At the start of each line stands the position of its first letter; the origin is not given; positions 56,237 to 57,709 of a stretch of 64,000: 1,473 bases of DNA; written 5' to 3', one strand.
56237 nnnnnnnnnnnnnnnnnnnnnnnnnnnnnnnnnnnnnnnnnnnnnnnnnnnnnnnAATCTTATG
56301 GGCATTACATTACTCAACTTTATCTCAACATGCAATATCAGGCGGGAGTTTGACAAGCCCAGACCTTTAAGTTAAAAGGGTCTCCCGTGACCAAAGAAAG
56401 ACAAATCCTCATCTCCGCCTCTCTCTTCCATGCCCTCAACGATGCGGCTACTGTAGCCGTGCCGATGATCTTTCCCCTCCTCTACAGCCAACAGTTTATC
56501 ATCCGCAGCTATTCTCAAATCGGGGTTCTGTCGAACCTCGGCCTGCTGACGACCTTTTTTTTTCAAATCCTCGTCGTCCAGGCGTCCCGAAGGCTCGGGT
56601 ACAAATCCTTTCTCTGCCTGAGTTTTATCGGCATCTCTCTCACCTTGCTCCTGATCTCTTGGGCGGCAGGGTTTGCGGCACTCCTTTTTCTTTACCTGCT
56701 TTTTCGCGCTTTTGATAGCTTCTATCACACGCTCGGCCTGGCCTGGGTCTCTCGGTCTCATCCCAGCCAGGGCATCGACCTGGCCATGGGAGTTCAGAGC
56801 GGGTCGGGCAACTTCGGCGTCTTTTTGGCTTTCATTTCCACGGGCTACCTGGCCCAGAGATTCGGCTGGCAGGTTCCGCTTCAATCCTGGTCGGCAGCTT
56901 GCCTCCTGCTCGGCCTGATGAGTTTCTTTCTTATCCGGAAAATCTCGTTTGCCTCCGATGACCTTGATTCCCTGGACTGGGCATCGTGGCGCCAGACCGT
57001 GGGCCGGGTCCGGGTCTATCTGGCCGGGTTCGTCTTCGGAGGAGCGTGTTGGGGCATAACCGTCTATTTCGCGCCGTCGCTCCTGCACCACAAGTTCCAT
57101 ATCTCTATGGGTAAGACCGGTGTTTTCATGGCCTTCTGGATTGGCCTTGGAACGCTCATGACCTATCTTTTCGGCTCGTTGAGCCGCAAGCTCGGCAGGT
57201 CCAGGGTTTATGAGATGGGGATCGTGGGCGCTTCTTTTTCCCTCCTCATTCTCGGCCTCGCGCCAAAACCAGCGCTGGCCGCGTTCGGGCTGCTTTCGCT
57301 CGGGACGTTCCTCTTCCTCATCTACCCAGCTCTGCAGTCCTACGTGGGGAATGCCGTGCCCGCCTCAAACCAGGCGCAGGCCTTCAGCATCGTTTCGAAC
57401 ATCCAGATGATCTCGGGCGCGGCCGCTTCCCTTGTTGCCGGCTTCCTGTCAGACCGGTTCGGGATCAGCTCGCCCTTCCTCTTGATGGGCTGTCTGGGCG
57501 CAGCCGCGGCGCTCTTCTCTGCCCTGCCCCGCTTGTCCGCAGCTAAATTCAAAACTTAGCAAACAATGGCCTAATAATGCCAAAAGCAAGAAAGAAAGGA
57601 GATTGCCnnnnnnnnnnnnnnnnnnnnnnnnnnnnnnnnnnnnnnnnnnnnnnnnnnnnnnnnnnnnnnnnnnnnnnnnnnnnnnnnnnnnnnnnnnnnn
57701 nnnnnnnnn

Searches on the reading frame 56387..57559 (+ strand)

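Call 11: search_protein_families(library=pfam, proteins=[window:56387-57559:+])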
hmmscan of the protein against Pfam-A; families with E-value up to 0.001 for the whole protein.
window:56387-57559:+ (390 aa): 1 family
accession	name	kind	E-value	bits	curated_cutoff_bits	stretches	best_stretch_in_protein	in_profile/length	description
PF07690.21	MFS_1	-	1.8e-36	126.3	33.4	2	16-347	6-346/347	Major Facilitator Superfamily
